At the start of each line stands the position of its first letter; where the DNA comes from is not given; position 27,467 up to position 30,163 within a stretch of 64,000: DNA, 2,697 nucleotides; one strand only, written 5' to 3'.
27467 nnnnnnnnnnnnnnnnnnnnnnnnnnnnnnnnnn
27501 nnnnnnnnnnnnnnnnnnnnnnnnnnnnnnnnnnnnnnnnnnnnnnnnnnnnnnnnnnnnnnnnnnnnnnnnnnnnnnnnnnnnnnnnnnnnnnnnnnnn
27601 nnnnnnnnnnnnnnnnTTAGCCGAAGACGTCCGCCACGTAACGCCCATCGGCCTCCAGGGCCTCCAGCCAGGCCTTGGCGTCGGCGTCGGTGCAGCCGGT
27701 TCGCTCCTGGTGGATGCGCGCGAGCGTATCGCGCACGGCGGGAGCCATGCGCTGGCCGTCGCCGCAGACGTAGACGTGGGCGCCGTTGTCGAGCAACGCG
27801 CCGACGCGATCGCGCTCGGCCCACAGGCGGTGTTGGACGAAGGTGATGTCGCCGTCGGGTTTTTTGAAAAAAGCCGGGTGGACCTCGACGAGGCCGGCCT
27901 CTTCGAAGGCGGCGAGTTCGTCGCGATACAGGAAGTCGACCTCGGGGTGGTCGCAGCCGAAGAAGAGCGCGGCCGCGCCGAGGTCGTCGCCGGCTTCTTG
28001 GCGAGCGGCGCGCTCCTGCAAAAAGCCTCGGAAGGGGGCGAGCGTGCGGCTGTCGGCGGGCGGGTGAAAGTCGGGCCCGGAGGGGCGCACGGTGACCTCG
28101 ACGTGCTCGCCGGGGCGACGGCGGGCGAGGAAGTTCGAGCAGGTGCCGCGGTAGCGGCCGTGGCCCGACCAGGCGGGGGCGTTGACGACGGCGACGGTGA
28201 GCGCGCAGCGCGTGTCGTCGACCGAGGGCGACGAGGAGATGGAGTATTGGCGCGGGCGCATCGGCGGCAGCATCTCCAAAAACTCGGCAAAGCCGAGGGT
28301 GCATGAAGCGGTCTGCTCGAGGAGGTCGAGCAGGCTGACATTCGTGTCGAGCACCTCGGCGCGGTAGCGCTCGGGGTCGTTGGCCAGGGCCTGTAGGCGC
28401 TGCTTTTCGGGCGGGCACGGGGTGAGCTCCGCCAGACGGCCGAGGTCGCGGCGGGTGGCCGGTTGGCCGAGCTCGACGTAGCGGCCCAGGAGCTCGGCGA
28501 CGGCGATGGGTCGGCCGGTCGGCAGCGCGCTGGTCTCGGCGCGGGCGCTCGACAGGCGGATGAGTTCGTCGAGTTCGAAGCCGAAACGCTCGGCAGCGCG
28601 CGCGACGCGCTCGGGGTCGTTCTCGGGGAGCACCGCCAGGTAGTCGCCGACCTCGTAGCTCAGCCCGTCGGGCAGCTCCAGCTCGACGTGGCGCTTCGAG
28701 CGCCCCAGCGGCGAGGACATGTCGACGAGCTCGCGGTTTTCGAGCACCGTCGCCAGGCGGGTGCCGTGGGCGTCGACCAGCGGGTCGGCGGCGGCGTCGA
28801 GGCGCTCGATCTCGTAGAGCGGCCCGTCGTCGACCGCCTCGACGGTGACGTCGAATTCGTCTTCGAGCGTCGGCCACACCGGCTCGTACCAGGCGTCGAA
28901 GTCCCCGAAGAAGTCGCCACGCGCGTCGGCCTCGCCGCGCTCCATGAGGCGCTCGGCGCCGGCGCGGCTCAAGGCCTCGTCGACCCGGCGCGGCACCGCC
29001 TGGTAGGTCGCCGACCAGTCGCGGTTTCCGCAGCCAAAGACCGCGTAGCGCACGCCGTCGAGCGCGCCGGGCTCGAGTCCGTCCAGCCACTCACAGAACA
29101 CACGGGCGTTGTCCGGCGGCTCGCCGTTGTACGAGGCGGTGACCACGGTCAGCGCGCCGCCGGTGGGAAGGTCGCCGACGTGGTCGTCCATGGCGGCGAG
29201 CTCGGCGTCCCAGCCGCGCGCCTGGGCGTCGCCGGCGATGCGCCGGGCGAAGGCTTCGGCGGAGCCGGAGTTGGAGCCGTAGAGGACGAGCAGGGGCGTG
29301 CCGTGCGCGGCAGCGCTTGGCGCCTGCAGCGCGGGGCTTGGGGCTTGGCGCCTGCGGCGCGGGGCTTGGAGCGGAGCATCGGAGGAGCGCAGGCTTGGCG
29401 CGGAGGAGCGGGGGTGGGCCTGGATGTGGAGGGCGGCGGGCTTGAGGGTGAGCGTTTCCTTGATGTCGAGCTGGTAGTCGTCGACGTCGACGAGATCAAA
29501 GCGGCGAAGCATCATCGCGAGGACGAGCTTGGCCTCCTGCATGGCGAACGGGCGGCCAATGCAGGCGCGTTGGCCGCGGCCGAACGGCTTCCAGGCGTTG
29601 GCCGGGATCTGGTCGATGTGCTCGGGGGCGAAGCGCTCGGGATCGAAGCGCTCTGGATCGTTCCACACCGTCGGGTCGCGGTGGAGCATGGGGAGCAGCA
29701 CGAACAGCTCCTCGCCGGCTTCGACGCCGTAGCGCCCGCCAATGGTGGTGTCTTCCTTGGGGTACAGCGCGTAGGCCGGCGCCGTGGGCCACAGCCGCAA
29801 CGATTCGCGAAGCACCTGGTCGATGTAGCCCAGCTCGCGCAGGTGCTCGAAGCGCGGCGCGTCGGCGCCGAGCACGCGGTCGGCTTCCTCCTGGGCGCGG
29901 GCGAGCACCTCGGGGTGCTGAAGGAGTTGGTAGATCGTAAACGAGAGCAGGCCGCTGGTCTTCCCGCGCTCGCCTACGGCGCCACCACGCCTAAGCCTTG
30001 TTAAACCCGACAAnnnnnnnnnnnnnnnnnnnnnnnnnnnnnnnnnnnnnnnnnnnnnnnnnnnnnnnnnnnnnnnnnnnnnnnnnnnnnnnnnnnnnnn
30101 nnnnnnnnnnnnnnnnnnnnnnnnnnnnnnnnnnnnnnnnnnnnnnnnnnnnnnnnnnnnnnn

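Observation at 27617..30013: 5'-truncated CYP102 (P450 BM3-like) self-sufficient monooxygenase remnant, convergent with a TetR regulator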

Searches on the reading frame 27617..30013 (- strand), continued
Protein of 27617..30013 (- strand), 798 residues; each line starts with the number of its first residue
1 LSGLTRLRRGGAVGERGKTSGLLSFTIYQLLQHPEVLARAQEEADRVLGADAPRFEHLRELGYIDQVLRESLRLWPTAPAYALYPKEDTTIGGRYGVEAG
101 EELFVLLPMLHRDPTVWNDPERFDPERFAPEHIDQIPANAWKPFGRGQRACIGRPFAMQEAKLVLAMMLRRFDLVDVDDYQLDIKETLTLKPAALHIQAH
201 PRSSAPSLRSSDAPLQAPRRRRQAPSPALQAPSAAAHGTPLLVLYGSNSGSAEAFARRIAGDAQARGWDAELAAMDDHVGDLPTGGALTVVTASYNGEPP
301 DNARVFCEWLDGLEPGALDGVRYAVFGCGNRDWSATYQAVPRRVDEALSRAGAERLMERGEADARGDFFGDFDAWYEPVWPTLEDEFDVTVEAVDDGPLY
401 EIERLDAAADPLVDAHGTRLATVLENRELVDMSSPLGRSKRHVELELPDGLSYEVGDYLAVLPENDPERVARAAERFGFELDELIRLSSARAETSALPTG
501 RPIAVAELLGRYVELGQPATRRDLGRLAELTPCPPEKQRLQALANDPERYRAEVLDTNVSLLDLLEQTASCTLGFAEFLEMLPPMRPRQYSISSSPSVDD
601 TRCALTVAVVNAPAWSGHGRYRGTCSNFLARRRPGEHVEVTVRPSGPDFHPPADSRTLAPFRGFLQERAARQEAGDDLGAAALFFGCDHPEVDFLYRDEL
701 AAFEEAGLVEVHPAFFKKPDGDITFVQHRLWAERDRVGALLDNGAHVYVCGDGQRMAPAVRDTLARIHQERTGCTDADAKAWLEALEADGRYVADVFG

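Call 40: search_protein_families(library=pfam, proteins=[P0002, P0005, L001:9071-12400:+], max_evalue=0.001)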
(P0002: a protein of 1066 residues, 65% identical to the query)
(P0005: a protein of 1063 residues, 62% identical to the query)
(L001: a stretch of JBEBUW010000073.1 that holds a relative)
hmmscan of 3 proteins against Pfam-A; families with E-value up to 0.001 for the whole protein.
P0002 (1066 aa): 4 families
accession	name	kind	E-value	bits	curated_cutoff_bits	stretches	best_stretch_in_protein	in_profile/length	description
PF00067.27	p450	-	1.2e-86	291.8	22.8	1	12-456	2-457/462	Cytochrome P450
PF00667.26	FAD_binding_1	-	1.7e-35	123.1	32.3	1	677-886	9-222/222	FAD binding domain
PF00258.30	Flavodoxin_1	-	9.6e-28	97.6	25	1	501-624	1-131/143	Flavodoxin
PF00175.26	NAD_binding_1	-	3.3e-13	50.7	22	1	919-1029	1-108/109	Oxidoreductase NAD-binding domain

P0005 (1063 aa): 4 families
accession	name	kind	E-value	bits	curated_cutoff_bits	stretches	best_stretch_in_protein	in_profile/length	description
PF00067.27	p450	-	1.1e-86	291.9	22.8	1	14-456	2-458/462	Cytochrome P450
PF00667.26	FAD_binding_1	-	5.6e-36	124.7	32.3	1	673-878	7-215/222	FAD binding domain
PF00258.30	Flavodoxin_1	-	1.3e-27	97.2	25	1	499-631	1-143/143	Flavodoxin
PF00175.26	NAD_binding_1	-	8.1e-14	52.6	22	1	916-1026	1-108/109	Oxidoreductase NAD-binding domain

L001:9071-12400:+ (1109 aa): 4 families
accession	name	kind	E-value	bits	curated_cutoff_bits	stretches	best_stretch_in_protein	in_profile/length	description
PF00067.27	p450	-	2.5e-81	274.2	22.8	1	46-489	1-459/462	Cytochrome P450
PF00667.26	FAD_binding_1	-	1.4e-29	103.7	32.3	1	714-928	6-222/222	FAD binding domain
PF00258.30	Flavodoxin_1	-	3.6e-27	95.7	25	1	540-672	1-143/143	Flavodoxin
PF00175.26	NAD_binding_1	-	3.6e-16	60.2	22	1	961-1073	1-108/109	Oxidoreductase NAD-binding domain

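Call 47: search_protein_families(library=ncbifam, proteins=[window:27617-30013:-], max_evalue=0.001)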
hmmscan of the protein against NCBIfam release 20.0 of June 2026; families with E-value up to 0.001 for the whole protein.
window:27617-30013:- (798 aa): 16 families
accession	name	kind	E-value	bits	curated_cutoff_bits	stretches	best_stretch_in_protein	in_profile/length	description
TIGR01931.1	cysJ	equivalog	7.2e-68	229.6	668.15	1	233-797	53-597/597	assimilatory sulfite reductase (NADPH) flavoprotein subunit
NF004859.0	PRK06214.1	equivalog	4.4e-55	187.3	432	1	420-797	179-539/539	sulfite reductase subunit alpha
NF008197.0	PRK10953.1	equivalog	1.3e-44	152.6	838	1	225-797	48-601/601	NADPH-dependent assimilatory sulfite reductase flavoprotein subunit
NF051859.1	AlbFlvMonOxTrpSyn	equivalog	9.9e-27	93.6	700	1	21-202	277-457/457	bifunctional albaflavenone monooxygenase/terpene synthase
NF045812.1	PentlenOxigase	equivalog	5.9e-24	84.7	800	1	20-179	258-416/444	pentalenene oxygenase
NF050147.1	aminopyruv_ApyO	equivalog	7.8e-20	70.9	525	1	24-201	253-423/444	RiPP biosynthesis cytochrome P450 ApyO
NF006531.0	PRK09004.1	equivalog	3.6e-09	36.5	158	1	242-360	5-121/146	FMN-binding protein MioC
TIGR04538.1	P450_cycloAA_1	subfamily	3.6e-09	35.9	500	1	62-179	256-373/395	cytochrome P450, cyclodipeptide synthase-associated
TIGR04515.1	P450_rel_GT_act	subfamily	8.8e-08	31.9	343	1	62-130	258-325/386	P450-derived glycosyltransferase activator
NF058510.1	bifunc_CpcD_PetH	exception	4e-07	29.1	635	1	586-769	179-381/405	bifunctional rod-capping linker CpcD/ferredoxin--NADP reductase PetH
TIGR03224.1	benzo_boxA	equivalog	5.2e-07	28.9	459.2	1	585-778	196-395/411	benzoyl-CoA 2,3-epoxidase subunit BoxA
NF041177.1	Cyp119_Thmprot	equivalog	6.7e-07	28.4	680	1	65-179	243-347/368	cytochrome P450 Cyp119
NF045929.1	FNRPetHCyano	equivalog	1.8e-06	27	600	1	586-768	183-386/411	ferredoxin--NADP reductase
NF004343.0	PRK05723.1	equivalog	4.5e-05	23.4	204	1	243-364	5-128/151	flavodoxin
NF005216.0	PRK06703.1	subfamily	0.00011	22.3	127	1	241-357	4-118/151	flavodoxin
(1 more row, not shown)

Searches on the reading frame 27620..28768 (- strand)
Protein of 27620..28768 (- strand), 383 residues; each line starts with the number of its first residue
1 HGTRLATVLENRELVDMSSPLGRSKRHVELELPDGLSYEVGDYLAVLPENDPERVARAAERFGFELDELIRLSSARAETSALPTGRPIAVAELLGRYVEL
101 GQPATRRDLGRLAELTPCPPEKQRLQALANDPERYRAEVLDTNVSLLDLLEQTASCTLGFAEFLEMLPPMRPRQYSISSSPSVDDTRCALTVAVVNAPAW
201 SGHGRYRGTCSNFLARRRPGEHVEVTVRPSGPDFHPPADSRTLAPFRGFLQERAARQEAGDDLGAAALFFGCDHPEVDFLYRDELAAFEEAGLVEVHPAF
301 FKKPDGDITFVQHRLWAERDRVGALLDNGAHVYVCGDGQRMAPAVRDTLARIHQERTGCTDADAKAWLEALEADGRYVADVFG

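Call 50: predict_structure(alignment_id=A1)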
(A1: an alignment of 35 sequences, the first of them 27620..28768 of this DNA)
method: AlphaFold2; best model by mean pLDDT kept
length: 383 residues; sequences in the alignment: 35
mean_pLDDT: 89.6   pTM: 0.83
mean pLDDT of the five models: 89.6, 88.1, 87.9, 85.5, 85.0
residues with pLDDT >= 90: 264; 70-90: 96; 50-70: 12; < 50: 11
segments of 3 or more residues with pLDDT < 50: 235-243
pLDDT, mean of each block of 10 residues (from residue 1): 90 91 93 92 91 95 97 74 90 95 96 98 98 96 95 95 93 91 94 88 84 94 91 48 68 91 89 86 92 93 90 95 92 80 92 97 96 85 57
secondary structure, 60 per line:
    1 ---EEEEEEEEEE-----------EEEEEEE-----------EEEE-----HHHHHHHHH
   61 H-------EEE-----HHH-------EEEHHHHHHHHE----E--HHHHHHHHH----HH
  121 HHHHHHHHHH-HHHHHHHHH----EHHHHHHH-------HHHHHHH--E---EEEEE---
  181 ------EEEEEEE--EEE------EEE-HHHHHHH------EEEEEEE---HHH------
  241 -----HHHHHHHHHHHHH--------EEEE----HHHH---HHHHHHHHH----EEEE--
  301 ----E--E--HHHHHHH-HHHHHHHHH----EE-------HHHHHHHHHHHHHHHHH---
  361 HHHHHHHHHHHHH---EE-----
elements in order: E4-13 E25-31 E43-46 H52-61 E69-71 E87-89 H90-97 H106-114 H119-130 H132-140 H146-152 H160-166 E173-177 E187-193 E196-198 E205-207 H209-215 E222-228 H246-258 E267-270 H275-278 H282-290 E295-298 H311-317 H319-327 H341-357 H361-373
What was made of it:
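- On CYP102 (self-sufficient P450-CPR fusion): Model pLDDT is below 50 at the site (call 50).
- It falls below 50 exactly at residues 650-658, and no strand is modelled there (call 50). Model confidence collapses there (call 50).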
